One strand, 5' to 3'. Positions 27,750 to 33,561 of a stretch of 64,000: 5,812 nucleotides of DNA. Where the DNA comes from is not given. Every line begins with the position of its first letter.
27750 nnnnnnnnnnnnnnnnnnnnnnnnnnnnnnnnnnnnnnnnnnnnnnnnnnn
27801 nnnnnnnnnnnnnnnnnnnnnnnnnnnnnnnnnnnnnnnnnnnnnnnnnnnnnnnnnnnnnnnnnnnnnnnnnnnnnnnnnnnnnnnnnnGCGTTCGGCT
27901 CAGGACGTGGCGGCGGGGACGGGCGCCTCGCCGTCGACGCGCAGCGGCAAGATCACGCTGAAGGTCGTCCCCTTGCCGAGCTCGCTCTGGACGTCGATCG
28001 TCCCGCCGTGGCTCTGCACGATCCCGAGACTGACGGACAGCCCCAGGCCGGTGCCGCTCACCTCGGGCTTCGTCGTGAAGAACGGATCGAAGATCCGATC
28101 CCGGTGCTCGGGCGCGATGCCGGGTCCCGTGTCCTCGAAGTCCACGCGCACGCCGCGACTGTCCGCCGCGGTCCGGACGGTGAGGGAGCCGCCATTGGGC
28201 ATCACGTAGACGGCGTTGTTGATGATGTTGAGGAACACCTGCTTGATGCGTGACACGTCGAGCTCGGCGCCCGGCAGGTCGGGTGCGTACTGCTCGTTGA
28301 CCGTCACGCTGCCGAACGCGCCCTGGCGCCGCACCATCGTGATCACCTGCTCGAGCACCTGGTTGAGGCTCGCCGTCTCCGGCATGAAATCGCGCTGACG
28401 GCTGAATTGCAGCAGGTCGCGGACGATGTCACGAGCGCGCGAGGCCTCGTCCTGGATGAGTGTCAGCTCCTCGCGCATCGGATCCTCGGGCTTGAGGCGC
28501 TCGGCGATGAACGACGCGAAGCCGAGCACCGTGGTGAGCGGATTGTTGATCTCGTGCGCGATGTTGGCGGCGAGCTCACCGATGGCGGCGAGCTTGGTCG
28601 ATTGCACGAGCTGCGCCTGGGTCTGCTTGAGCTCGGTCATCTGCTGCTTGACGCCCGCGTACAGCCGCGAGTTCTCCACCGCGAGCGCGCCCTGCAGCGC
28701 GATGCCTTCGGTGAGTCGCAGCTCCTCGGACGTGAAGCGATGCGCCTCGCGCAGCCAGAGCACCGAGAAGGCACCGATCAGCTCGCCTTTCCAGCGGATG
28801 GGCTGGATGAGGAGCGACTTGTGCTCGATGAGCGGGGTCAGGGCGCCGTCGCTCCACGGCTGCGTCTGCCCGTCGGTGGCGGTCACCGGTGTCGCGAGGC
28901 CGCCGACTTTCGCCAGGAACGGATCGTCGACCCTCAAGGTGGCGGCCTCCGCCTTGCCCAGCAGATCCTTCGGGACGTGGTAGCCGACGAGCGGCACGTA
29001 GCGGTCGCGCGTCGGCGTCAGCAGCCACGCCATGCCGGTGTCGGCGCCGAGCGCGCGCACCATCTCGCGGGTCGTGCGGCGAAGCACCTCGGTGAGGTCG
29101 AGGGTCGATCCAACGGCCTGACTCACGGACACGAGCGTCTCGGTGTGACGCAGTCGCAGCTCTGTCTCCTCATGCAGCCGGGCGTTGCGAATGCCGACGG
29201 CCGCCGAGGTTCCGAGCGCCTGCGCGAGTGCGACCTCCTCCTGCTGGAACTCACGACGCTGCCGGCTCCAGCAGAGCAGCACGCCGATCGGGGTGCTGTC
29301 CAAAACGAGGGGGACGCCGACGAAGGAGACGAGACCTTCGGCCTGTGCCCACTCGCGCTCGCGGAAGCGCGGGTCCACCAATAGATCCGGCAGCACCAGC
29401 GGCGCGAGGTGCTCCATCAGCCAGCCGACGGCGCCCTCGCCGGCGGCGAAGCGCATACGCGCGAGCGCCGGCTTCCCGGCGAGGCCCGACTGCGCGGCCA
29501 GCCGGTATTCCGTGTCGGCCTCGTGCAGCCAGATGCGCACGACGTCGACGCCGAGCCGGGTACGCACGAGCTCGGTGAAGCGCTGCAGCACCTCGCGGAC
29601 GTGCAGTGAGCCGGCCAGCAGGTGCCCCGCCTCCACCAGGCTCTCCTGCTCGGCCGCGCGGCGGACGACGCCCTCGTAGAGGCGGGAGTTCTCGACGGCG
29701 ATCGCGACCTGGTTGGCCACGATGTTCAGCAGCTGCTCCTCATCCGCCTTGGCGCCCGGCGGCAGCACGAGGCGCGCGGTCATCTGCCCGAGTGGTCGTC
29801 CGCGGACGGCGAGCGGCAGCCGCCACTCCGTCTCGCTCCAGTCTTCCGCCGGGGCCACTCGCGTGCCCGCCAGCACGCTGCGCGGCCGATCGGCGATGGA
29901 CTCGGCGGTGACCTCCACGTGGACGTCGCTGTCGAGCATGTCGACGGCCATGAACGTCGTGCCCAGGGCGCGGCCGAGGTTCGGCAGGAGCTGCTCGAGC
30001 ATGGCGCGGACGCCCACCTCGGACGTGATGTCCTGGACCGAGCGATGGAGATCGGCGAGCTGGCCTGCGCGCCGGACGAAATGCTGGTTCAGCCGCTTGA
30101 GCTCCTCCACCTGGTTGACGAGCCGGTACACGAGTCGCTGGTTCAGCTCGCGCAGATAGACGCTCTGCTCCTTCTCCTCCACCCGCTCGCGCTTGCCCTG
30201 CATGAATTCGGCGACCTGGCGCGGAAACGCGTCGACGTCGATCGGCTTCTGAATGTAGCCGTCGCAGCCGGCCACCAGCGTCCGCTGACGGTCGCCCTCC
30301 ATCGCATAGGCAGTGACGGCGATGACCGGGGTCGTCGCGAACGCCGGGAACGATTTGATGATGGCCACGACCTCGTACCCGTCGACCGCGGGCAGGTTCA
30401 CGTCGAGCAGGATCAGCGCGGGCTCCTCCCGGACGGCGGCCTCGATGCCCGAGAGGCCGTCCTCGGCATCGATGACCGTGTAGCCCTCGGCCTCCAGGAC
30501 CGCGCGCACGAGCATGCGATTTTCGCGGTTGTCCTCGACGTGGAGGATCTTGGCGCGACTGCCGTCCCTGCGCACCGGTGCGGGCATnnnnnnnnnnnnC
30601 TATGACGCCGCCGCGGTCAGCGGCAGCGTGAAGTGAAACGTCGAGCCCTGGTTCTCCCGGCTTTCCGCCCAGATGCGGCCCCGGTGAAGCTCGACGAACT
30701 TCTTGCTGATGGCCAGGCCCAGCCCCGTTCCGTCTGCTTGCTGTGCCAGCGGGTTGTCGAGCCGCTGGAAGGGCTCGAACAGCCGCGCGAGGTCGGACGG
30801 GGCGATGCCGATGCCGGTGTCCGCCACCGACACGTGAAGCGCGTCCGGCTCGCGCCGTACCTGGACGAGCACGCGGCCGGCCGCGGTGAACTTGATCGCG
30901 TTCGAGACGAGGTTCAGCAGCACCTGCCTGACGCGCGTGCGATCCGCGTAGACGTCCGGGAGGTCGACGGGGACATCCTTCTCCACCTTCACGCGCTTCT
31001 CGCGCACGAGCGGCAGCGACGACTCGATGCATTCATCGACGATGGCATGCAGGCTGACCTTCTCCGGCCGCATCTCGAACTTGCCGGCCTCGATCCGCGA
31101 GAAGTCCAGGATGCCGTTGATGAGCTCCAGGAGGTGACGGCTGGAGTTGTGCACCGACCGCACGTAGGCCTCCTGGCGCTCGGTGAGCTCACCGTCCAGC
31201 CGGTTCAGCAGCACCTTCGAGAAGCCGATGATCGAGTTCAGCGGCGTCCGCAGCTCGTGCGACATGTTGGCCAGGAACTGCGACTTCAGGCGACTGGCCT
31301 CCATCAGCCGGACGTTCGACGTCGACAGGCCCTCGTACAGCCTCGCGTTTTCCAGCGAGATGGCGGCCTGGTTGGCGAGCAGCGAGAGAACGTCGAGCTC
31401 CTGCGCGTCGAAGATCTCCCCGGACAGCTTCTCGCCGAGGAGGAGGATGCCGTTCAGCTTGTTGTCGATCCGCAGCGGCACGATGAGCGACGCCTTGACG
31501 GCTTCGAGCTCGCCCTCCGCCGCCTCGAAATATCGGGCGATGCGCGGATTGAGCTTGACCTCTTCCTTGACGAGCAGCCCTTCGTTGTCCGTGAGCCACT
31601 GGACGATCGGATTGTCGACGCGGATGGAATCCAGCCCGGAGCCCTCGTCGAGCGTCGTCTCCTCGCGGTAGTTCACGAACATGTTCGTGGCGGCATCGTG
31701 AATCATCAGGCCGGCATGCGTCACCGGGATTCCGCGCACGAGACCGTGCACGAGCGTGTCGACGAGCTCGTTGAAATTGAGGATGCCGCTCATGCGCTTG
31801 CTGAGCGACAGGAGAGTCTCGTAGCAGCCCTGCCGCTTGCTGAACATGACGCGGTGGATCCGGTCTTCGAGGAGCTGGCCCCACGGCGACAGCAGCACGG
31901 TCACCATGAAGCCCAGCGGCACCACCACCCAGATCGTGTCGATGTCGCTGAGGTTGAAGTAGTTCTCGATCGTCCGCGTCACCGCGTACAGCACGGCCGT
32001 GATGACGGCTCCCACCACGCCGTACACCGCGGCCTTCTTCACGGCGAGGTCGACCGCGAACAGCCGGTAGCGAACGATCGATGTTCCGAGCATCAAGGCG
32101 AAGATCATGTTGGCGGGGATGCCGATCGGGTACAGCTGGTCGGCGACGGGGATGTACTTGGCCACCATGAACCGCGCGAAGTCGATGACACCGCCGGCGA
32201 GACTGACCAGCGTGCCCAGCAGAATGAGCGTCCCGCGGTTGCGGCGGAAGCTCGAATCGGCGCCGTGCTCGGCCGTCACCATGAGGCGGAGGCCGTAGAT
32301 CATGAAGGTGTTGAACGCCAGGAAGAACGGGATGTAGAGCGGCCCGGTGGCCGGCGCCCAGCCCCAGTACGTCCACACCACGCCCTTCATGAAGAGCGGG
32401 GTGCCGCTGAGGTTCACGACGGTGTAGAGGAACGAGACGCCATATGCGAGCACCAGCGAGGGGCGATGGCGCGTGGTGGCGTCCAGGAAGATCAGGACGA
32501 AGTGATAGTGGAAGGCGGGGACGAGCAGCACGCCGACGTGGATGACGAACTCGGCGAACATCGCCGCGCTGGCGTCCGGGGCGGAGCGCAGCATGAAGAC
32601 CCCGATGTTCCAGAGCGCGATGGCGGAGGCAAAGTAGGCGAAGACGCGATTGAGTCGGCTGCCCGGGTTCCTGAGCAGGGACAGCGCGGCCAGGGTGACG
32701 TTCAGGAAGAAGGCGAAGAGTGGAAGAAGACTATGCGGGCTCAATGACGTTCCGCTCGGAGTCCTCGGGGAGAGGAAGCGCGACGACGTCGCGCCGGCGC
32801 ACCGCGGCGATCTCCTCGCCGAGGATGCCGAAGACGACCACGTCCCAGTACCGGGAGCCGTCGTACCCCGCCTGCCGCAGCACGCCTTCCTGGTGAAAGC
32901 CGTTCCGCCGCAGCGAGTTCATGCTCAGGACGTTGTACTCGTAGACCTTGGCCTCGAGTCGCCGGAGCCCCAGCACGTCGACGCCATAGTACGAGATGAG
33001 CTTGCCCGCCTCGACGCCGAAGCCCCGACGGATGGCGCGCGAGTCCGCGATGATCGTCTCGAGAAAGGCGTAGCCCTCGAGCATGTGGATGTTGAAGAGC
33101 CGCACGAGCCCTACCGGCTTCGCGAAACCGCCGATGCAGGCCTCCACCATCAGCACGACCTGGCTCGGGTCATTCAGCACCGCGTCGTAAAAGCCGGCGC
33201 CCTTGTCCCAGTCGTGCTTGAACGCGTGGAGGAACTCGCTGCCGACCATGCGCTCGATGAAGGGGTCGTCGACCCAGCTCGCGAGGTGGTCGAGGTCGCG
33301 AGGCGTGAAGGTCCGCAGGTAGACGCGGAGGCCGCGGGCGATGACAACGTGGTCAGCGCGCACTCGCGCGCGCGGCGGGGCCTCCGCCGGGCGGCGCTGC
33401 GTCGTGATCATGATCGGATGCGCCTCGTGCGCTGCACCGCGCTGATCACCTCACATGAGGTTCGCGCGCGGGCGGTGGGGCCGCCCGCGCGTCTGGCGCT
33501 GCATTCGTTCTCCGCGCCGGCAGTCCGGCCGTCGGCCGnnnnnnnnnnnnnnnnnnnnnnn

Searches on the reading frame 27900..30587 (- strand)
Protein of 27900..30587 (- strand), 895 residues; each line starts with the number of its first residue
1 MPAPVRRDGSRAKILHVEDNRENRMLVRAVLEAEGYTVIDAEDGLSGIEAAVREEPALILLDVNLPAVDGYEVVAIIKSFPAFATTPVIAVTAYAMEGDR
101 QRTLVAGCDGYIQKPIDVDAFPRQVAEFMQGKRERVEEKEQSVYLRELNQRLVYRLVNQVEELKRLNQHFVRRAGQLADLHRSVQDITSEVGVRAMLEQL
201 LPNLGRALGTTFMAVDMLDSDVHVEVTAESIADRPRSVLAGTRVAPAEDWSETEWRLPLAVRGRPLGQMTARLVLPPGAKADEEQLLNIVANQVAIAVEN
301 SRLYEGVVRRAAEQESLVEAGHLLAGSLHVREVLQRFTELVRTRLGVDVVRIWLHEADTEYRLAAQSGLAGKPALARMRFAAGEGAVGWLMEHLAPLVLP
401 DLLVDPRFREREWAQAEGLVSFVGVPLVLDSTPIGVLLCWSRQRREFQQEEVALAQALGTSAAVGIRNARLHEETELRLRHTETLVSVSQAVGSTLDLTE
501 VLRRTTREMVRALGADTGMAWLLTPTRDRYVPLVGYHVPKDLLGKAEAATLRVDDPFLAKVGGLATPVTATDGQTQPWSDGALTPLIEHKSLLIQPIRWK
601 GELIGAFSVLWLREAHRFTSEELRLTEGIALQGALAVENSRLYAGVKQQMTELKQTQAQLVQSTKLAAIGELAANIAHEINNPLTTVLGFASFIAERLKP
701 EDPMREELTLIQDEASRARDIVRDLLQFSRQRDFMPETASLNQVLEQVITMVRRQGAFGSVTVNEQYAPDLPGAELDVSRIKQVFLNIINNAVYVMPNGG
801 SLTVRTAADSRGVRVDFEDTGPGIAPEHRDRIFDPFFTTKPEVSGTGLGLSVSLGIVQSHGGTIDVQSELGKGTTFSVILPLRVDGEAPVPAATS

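Call 8: search_protein_families(library=pfam, proteins=[window:27900-30587:-], max_evalue=0.01)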
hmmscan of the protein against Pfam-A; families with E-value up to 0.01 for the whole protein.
window:27900-30587:- (895 aa): 6 families
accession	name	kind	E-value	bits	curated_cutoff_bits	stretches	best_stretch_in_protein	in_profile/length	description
PF01590.32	GAF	-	1.2e-29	103.9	22.4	2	331-465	3-132/133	GAF domain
PF13185.12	GAF_2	-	3.2e-28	99.1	28.6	2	329-466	3-135/136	GAF domain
PF02518.31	HATPase_c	-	6.8e-27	94.5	26.4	1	777-883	2-110/111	Histidine kinase-, DNA gyrase B-, and HSP90-like ATPase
PF00072.30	Response_reg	-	1.6e-22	80.2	30.2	1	14-121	1-106/111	Response regulator receiver domain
PF00512.31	HisKA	-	5.2e-15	55.7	26.9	1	670-731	3-63/66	His Kinase A (phospho-acceptor) domain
PF13492.12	GAF_3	-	4.7e-13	50.1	27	1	333-468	5-129/129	GAF domain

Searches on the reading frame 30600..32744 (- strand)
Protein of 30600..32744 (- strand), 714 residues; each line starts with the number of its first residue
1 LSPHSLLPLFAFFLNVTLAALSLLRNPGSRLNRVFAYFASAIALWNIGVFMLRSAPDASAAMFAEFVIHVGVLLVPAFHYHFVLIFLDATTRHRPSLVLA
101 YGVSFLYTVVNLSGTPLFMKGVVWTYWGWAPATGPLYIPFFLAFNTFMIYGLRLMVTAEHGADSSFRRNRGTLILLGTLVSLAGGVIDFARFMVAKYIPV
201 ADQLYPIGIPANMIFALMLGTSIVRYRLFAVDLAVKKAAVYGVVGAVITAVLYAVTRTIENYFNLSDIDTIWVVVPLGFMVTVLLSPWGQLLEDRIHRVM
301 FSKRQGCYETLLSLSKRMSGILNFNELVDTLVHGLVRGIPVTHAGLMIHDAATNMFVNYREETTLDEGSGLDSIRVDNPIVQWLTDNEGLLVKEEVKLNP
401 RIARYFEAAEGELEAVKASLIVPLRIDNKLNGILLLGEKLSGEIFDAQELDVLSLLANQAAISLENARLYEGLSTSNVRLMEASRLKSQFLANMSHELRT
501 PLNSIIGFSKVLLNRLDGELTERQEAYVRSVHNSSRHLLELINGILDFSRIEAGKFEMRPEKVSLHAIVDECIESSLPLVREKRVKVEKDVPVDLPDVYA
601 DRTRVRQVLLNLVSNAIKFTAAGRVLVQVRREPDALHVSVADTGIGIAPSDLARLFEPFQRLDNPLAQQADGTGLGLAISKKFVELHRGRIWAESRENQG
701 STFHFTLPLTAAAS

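Call 8: search_protein_families(library=pfam, proteins=[window:30600-32744:-], max_evalue=0.01)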
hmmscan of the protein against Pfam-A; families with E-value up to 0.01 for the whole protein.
window:30600-32744:- (714 aa): 7 families
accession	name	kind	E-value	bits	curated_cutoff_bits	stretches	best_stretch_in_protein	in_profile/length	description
PF02518.31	HATPase_c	-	4.5e-32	111.2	26.4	1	601-710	2-110/111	Histidine kinase-, DNA gyrase B-, and HSP90-like ATPase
PF00512.31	HisKA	-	2.8e-22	79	26.9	1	487-554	2-66/66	His Kinase A (phospho-acceptor) domain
PF16927.11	HisKA_7TM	-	2.7e-12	47.5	28.6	1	9-230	3-221/224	N-terminal 7TM region of histidine kinase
PF13492.12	GAF_3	-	2.1e-08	35.1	27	1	325-466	3-129/129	GAF domain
PF13185.12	GAF_2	-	9.3e-08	32.8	28.6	1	324-465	4-136/136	GAF domain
PF01590.32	GAF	-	4.2e-06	27.8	22.4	1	325-464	3-133/133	GAF domain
PF13581.12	HATPase_c_2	-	0.00032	21.1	27.4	1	611-686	38-111/127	Histidine kinase-like ATPase domain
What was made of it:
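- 30600..32744 (-): 7TM-GAF histidine kinase, operon 2. Candidate kinase for the activator. Pfam HisKA_7TM, GAF, HisKA, HATPase_c (call 8).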

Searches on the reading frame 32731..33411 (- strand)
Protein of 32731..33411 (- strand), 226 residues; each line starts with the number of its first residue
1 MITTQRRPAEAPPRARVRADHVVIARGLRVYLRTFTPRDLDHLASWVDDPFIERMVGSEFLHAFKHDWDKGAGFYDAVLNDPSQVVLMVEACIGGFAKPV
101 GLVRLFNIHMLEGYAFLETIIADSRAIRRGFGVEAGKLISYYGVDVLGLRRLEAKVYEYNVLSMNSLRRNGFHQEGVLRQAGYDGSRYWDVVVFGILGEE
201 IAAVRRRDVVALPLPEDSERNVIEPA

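Call 8: search_protein_families(library=pfam, proteins=[window:32731-33411:-], max_evalue=0.01)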
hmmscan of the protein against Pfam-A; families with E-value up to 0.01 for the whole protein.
window:32731-33411:- (226 aa): 2 families
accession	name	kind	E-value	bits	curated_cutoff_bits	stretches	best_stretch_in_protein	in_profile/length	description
PF13302.13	Acetyltransf_3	-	1.6e-10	42.3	25.4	1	29-173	1-138/138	Acetyltransferase (GNAT) domain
PF13420.13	Acetyltransf_4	-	4.4e-05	24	24.3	1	32-192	1-154/155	Acetyltransferase (GNAT) domain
